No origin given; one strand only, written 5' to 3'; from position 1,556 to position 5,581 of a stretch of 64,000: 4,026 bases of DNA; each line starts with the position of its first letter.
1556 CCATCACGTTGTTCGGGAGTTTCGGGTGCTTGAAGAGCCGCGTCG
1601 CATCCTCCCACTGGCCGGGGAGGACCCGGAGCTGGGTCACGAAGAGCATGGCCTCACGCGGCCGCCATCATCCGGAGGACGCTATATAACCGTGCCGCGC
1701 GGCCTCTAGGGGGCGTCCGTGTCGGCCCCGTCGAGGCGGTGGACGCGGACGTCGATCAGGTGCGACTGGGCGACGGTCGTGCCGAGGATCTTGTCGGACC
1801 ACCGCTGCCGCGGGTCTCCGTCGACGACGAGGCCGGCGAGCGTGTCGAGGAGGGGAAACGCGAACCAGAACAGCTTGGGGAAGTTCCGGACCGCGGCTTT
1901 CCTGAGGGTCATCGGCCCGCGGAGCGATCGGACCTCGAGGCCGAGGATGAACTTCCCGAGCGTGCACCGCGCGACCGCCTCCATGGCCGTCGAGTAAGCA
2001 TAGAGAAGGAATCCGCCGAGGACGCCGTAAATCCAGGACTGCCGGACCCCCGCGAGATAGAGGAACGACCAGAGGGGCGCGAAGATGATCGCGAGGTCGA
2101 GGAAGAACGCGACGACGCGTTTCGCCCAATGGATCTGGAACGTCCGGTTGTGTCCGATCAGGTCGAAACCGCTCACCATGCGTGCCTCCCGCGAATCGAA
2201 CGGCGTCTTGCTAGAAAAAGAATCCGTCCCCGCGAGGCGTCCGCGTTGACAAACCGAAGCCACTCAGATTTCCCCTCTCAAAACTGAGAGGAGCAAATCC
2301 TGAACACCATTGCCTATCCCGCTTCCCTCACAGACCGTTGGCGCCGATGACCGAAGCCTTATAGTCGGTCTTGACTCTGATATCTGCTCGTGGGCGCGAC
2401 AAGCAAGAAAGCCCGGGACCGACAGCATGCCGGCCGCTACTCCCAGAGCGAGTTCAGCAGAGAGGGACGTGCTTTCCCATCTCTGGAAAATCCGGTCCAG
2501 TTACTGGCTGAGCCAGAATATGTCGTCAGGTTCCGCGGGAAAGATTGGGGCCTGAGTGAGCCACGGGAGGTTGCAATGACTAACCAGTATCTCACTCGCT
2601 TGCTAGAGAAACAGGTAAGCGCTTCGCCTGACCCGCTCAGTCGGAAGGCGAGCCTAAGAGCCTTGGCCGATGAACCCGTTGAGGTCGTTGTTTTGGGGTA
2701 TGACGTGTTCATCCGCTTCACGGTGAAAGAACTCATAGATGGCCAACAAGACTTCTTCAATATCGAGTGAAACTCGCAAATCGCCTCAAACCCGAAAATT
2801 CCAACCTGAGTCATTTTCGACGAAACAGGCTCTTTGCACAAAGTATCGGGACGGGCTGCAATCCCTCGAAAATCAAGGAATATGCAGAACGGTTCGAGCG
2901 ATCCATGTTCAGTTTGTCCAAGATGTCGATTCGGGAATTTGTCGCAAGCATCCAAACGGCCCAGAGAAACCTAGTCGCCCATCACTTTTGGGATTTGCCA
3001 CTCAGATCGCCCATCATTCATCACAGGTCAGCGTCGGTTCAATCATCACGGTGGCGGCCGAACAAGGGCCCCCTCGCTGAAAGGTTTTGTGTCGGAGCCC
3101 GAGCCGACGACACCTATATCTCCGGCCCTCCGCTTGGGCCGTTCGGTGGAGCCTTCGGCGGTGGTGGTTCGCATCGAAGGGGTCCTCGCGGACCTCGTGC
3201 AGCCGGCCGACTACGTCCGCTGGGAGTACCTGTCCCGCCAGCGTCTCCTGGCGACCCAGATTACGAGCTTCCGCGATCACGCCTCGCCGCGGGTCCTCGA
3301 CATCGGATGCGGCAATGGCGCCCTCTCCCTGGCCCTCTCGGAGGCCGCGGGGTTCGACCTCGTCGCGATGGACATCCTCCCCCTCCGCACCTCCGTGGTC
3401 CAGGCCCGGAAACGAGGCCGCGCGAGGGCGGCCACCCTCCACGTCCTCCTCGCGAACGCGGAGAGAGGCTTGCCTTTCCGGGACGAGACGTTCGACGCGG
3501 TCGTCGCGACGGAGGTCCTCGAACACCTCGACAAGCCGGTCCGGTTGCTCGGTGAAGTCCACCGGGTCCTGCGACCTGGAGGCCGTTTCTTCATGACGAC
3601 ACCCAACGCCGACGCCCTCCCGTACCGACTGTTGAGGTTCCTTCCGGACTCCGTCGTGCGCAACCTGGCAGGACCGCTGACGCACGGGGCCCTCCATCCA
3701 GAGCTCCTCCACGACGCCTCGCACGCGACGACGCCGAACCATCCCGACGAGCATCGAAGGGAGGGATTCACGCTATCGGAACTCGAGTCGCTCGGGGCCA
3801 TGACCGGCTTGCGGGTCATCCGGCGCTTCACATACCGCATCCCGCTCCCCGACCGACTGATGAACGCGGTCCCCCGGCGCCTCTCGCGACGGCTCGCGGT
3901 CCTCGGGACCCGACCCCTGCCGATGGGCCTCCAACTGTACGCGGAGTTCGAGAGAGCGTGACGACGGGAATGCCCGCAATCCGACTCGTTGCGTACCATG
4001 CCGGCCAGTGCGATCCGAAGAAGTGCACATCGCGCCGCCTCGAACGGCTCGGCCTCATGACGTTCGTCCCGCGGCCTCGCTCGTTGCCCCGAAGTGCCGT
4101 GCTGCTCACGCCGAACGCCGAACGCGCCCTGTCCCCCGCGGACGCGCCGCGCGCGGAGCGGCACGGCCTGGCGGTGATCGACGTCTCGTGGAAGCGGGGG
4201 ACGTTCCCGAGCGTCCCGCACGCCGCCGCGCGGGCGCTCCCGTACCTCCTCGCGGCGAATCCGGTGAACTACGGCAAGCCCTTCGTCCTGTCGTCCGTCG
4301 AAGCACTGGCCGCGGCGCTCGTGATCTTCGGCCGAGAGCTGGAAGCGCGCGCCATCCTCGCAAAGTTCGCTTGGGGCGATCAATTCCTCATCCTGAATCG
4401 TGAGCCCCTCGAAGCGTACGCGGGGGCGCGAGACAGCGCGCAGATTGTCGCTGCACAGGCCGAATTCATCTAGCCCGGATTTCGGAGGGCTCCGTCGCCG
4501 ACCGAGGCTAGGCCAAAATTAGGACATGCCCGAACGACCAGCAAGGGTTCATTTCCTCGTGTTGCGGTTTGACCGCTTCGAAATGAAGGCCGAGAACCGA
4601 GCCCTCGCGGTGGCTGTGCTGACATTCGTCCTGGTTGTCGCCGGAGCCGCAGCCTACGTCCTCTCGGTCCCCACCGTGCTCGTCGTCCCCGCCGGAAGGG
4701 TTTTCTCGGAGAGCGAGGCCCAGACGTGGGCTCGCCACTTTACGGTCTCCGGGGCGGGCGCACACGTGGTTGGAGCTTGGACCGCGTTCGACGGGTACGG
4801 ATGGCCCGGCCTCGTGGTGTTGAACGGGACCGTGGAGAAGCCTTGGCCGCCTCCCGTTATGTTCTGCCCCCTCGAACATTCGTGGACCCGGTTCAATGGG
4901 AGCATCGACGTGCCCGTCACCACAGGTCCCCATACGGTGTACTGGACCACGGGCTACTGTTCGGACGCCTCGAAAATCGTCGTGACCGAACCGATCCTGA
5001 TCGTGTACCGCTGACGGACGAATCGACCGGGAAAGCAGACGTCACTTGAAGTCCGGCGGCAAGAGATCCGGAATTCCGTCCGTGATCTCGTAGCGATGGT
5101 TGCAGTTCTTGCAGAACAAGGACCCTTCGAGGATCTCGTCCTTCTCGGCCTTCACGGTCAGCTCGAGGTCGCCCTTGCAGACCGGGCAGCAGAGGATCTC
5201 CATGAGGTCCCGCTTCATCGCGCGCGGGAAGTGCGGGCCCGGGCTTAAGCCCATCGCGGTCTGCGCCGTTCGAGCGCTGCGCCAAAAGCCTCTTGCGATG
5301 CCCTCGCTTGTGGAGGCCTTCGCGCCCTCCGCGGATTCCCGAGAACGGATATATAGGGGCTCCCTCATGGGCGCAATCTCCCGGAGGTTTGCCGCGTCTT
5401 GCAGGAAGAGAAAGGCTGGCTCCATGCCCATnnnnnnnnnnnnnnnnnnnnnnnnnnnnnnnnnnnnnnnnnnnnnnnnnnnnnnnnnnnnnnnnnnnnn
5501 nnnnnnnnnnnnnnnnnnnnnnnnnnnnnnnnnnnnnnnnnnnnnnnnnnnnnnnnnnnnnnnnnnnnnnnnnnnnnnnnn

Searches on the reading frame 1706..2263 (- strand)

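Call 46: search_protein_families(library=pfam, proteins=[window:1706-2263:-], max_evalue=0.00001)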
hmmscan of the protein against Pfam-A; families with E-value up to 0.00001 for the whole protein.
window:1706-2263:- (185 aa): 1 family
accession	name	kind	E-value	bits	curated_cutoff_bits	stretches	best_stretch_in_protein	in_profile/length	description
PF06271.18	RDD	-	2.5e-09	38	24.1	1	46-160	4-136/137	RDD family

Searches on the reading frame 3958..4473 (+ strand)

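Call 46: search_protein_families(library=pfam, proteins=[window:3958-4473:+], max_evalue=0.00001)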
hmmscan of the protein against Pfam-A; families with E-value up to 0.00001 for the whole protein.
window:3958-4473:+ (171 aa): 2 families
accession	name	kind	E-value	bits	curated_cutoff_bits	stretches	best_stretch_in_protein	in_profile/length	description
PF04034.18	Ribo_biogen_C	-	3e-42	143.8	29.9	1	48-171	1-127/127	Ribosome biogenesis protein, C-terminal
PF04068.21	Fer4_RLI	-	1.8e-10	40.8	23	1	10-40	3-33/35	Possible Fer4-like domain in RNase L inhibitor, RLI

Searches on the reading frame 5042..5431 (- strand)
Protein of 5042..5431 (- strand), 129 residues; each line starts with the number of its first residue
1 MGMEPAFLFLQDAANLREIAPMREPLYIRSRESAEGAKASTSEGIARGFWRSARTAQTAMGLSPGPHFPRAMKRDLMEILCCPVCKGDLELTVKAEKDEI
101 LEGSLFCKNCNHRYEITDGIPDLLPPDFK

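Call 46: search_protein_families(library=pfam, proteins=[window:5042-5431:-], max_evalue=0.00001)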
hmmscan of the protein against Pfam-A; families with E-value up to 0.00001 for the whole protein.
window:5042-5431:- (129 aa): 1 family
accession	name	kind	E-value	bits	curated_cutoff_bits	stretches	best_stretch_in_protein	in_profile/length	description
PF03966.22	Trm112p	-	1.6e-13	50.7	22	1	73-119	1-40/40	Trm112p-like protein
